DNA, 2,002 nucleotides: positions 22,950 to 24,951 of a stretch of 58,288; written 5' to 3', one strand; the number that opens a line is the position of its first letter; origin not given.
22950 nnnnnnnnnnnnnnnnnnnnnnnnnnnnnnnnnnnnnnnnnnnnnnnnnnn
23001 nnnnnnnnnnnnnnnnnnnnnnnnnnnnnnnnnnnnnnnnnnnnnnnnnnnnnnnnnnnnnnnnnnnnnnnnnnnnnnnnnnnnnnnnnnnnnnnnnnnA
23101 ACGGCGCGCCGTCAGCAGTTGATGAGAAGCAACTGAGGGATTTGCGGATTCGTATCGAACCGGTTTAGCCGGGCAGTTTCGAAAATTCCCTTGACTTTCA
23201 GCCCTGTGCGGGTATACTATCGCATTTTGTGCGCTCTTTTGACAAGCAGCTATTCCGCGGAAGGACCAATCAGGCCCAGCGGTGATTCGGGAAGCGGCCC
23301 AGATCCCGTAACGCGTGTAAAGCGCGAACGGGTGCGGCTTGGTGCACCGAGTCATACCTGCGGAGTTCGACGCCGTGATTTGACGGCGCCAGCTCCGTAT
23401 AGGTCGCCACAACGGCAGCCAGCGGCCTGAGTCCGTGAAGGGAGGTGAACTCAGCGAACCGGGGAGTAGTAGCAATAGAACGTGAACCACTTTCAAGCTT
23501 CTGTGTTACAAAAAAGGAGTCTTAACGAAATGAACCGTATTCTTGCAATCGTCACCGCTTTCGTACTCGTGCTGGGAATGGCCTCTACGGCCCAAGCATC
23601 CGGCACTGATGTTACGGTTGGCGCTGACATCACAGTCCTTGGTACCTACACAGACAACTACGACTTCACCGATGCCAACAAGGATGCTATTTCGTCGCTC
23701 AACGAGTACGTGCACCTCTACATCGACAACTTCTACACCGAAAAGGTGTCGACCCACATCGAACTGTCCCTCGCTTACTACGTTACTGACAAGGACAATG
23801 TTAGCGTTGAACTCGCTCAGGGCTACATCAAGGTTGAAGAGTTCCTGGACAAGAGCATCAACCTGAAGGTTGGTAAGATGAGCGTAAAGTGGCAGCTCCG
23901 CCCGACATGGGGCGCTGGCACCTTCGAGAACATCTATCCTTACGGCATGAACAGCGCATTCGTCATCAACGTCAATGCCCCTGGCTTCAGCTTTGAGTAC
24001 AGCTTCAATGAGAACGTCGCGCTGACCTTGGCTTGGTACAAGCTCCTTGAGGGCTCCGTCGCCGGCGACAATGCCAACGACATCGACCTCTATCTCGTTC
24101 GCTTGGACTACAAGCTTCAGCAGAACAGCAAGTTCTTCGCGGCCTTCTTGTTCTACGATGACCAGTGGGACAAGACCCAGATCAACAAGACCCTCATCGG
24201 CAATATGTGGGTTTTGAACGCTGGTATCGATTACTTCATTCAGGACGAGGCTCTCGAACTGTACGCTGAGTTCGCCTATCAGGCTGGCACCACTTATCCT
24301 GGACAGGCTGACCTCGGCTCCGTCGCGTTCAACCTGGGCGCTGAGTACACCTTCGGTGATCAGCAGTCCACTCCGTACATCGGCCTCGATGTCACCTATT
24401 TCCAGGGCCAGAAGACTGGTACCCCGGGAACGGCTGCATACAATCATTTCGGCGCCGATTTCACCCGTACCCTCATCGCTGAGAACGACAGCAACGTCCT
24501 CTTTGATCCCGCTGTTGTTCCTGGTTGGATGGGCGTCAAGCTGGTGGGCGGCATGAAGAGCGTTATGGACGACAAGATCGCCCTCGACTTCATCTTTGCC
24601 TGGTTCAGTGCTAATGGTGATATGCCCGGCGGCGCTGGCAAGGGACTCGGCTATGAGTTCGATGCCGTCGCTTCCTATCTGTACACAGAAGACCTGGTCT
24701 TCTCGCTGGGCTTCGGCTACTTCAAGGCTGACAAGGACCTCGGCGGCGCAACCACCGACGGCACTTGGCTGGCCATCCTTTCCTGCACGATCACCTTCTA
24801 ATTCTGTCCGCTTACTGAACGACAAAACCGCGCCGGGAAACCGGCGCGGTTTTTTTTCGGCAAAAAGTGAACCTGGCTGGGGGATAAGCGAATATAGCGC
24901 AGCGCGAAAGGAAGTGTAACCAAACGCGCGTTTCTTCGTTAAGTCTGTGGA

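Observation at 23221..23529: Large multi-stem RNA of unknown class in front of the probable major outer-membrane protein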

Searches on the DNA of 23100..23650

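Call 4: search_rna_families(source=window, start=23100, end=23650, threshold=evalue, max_evalue=10, show_alignments=3)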
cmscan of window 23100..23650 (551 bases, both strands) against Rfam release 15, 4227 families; matches with E-value up to 10: 4.
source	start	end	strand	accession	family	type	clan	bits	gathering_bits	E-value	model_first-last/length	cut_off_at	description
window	23468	23526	-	RF02078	STnc210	Gene; sRNA;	-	14.1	100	5.2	1-179/179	no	Salmonella enterica sRNA STnc210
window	23495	23560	-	RF01194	sn2903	Gene; snRNA; snoRNA; CD-box;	CL00066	13.7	50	5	1-91/91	no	Small nucleolar RNA sn2903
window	23608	23650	+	RF00295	snoTBR7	Gene; snRNA; snoRNA; CD-box;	-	12.4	45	8.7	1-44/75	3'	Small nucleolar RNA TBR7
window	23571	23629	+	RF01142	sR19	Gene; snRNA; snoRNA; CD-box;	-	10.9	45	5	1-63/63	no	Small nucleolar RNA sR19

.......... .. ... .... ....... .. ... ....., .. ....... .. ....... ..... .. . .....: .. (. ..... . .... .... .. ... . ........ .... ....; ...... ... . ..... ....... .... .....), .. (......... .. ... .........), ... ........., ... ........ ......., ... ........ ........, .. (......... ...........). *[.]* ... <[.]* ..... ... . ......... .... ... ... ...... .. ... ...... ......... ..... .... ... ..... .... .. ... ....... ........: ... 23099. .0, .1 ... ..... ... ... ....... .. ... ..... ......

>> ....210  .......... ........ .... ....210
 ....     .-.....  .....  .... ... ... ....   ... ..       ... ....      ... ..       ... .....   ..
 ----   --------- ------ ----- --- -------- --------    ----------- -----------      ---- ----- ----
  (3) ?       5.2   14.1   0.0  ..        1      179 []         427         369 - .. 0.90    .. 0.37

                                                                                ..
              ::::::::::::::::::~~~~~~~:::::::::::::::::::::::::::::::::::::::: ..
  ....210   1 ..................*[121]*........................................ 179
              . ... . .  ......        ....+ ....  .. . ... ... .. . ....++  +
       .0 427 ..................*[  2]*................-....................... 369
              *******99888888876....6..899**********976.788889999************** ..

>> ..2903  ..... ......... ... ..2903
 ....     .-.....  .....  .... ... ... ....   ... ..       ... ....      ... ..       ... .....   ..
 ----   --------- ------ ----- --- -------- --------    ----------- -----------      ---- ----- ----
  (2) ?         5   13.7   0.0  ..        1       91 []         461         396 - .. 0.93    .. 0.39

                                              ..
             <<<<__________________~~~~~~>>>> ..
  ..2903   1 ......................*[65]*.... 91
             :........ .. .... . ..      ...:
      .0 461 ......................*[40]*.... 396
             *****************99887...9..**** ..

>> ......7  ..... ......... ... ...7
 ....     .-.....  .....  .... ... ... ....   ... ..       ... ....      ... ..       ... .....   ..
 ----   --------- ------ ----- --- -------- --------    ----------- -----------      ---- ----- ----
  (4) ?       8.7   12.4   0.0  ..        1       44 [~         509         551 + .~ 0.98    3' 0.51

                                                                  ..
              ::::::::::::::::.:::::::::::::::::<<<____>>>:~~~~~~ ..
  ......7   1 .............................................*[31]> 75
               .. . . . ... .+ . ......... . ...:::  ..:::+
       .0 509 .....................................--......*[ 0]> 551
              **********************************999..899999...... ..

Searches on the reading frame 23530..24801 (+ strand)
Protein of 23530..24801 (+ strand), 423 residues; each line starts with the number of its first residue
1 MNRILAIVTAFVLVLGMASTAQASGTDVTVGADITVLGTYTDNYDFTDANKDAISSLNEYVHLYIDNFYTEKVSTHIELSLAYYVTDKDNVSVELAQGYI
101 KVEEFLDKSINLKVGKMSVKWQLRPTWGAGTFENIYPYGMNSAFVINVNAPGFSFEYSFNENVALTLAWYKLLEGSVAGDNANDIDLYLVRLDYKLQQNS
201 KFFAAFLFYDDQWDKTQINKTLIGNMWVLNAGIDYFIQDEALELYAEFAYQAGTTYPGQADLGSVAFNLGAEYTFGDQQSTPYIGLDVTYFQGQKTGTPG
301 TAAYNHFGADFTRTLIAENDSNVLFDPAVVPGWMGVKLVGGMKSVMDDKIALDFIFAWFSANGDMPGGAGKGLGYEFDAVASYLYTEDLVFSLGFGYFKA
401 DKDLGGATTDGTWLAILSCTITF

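Call 8: search_protein_families(library=pfam, proteins=[window:23530-24801:+], max_evalue=0.1)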
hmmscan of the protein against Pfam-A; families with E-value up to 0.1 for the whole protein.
window:23530-24801:+ (423 aa): 1 family
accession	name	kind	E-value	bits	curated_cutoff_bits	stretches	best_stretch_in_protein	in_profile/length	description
PF13372.12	Alginate_exp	-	0.0019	17.5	25.2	1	190-302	164-273/395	Alginate export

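Call 12: find_related_loci(query=window:23530-24801:+, collection=genome_contigs, flank=3000)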
Query window:23530-24801:+ (423 aa) in genome_contigs; peptide patterns used: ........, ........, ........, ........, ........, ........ (x = any residue, [..] = any of these).
21 stretches matched a pattern, but none encodes a relative of the query by tblastn (E <= 1e-3).

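Call 43: find_homologous_proteins(query=window:23530-24801:+, max_evalue=1e-20)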
Query window:23530-24801:+ (423 aa): 20 proteins with E <= 1e-20 among 4328 candidates.
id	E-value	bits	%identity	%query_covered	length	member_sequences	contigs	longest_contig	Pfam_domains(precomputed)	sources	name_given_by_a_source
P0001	9.0e-267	903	95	100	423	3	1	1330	-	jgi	-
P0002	5.0e-216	736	77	100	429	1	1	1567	-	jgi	-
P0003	3.5e-211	720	76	100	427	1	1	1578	-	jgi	jgi:hypothetical protein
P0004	9.7e-135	468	54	100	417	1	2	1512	-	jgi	jgi:hypothetical protein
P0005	1.5e-133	464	54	100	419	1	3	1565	-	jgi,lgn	jgi:hypothetical protein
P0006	1.7e-132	461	54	100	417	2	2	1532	-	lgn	-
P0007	4.5e-124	433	50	100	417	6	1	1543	-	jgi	jgi:hypothetical protein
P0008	3.9e-117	410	47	100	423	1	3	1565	-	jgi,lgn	-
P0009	4.6e-113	397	45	96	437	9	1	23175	-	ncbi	-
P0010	2.7e-109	384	45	100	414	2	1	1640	-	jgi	jgi:hypothetical protein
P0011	4.3e-105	370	45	100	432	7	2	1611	-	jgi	-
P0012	1.0e-103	366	43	100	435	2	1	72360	-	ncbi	-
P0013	2.6e-103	364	45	98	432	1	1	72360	-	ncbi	-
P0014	5.9e-103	363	45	100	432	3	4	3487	-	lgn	-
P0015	2.6e-101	358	43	100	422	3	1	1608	-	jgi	jgi:hypothetical protein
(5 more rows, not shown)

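Call 44: find_encoding_contigs(protein=P0002, flank=2000, max_places=4)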
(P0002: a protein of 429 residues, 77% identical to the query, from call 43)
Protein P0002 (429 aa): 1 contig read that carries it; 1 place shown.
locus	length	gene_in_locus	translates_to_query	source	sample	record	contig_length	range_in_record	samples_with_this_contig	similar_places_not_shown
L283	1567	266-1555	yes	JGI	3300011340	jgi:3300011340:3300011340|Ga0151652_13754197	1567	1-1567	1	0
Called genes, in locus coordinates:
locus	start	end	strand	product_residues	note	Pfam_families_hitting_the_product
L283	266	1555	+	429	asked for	-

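Call 45: find_encoding_contigs(protein=P0003, flank=2000, max_places=4)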
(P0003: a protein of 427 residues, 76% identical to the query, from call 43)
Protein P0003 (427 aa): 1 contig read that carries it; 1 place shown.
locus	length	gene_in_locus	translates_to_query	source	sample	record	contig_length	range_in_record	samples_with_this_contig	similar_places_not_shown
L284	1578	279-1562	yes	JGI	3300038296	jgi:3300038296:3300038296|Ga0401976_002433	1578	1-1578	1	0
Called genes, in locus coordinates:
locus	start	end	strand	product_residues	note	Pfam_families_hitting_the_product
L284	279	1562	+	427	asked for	-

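Call 46: find_encoding_contigs(protein=P0004, flank=2000, max_places=4)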
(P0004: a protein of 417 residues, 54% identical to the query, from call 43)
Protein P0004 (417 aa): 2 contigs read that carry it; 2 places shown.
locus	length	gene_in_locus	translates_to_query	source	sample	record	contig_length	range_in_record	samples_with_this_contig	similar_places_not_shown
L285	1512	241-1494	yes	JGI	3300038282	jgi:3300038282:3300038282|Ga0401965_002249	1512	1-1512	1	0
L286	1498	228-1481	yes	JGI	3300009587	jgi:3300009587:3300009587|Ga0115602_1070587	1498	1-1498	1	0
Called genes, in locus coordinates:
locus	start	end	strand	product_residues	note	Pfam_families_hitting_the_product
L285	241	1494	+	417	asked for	-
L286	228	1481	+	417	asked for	-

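Call 47: find_encoding_contigs(protein=P0005, flank=2000, max_places=4)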
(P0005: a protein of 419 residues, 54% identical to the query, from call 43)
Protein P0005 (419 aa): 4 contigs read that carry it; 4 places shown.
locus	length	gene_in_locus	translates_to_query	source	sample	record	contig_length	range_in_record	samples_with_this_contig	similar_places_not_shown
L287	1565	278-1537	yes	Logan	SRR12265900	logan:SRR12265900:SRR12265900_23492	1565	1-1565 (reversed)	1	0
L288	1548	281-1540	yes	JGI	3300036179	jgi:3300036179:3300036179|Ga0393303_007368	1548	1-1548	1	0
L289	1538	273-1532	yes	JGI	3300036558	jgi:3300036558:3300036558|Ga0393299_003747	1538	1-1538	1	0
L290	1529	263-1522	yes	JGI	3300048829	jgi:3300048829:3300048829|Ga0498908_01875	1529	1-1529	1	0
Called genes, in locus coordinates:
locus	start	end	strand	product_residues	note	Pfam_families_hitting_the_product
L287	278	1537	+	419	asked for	-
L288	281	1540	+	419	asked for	-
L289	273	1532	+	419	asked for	-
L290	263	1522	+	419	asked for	-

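Call 48: find_encoding_contigs(protein=P0006, flank=2000, max_places=4)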
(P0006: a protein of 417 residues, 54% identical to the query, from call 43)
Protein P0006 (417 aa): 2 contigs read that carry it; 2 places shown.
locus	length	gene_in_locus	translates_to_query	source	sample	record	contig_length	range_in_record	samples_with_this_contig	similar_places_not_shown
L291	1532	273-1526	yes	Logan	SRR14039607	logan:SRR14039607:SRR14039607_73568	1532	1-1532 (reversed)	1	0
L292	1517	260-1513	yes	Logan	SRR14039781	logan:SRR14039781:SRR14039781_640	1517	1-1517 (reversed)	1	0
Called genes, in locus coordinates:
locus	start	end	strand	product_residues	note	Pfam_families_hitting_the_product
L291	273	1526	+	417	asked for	-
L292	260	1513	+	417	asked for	-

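Call 49: find_encoding_contigs(protein=P0007, flank=2000, max_places=4)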
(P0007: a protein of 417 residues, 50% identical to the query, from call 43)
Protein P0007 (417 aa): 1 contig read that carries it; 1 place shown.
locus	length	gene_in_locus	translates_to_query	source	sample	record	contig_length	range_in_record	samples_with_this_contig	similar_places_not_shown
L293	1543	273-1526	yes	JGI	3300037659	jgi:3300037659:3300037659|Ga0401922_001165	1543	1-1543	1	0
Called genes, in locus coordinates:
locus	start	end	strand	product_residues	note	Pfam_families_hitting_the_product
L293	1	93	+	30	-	?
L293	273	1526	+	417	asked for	-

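Call 50: find_encoding_contigs(protein=P0008, flank=2000, max_places=4)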
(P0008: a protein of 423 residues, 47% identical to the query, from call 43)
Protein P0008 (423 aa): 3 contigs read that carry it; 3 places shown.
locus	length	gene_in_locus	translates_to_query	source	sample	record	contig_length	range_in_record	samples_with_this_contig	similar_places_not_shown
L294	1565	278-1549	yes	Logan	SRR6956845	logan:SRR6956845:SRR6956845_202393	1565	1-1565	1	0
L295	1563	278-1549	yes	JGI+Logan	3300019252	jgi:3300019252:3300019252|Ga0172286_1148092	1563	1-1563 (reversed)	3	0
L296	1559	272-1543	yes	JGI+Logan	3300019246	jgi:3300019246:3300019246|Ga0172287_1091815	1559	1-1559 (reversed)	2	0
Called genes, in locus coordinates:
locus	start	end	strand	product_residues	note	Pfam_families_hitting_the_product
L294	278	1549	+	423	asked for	-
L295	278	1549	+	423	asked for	-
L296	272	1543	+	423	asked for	-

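Call 51: find_encoding_contigs(protein=P0010, flank=2000, max_places=4)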
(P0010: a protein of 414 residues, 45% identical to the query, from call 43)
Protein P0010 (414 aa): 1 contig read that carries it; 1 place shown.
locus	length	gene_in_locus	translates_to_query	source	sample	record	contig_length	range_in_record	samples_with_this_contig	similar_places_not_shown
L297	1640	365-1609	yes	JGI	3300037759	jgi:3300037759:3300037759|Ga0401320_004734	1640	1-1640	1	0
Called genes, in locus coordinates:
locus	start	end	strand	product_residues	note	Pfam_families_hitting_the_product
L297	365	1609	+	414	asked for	-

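Call 52: find_encoding_contigs(protein=P0011, flank=2000, max_places=4)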
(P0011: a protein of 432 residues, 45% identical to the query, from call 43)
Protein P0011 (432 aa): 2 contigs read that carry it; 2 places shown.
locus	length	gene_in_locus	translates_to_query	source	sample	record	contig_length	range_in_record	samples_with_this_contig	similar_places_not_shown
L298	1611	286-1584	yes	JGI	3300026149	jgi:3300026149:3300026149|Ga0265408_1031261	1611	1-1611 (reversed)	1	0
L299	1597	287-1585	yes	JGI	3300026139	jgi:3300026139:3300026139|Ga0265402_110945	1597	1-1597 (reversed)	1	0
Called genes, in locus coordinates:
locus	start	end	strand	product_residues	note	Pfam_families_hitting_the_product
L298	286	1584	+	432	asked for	-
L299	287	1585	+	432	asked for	-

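Call 53: find_encoding_contigs(protein=P0014, flank=2500, max_places=4)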
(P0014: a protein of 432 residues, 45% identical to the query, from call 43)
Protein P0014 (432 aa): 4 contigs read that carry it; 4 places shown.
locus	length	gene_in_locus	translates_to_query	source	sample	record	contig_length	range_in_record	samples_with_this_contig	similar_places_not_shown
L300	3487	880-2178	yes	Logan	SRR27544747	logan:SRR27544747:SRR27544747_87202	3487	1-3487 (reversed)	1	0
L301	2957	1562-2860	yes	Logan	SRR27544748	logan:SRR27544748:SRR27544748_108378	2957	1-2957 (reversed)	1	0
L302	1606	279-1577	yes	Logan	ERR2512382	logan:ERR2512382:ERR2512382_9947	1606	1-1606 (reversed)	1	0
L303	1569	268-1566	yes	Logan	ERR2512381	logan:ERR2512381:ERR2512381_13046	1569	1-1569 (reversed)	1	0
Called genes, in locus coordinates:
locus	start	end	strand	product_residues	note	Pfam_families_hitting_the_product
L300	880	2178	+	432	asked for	-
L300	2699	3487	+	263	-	?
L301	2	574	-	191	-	?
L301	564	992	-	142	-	PF00334:NDK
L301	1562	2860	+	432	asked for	-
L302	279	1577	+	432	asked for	-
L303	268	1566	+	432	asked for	-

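Call 54: find_encoding_contigs(protein=P0015, flank=2000, max_places=4)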
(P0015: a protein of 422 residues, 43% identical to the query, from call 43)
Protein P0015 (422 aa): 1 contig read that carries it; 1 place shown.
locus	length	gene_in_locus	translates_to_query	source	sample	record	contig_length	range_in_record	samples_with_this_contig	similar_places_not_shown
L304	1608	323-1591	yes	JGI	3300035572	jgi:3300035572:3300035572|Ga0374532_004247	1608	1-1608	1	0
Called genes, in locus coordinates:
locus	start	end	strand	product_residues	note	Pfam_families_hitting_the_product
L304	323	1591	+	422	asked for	-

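Call 55: find_encoding_contigs(protein=P0009, flank=6000, max_places=2)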
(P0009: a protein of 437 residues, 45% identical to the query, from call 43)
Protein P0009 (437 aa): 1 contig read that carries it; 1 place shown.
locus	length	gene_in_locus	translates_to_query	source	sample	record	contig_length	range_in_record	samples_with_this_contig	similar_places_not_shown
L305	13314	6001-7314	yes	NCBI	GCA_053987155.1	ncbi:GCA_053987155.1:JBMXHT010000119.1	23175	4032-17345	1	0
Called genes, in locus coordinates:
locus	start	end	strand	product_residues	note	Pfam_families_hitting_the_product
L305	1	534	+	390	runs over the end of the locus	-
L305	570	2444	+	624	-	PF03772:Competence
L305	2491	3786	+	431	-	PF01336:tRNA_anti-codon, PF00152:tRNA-synt_2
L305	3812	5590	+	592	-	PF01336:tRNA_anti-codon, PF00152:tRNA-synt_2, PF02938:GAD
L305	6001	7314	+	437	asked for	-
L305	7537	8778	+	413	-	-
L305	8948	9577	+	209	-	-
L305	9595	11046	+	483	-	-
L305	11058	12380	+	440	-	-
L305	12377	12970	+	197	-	-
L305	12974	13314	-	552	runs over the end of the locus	PF13768:VWA_3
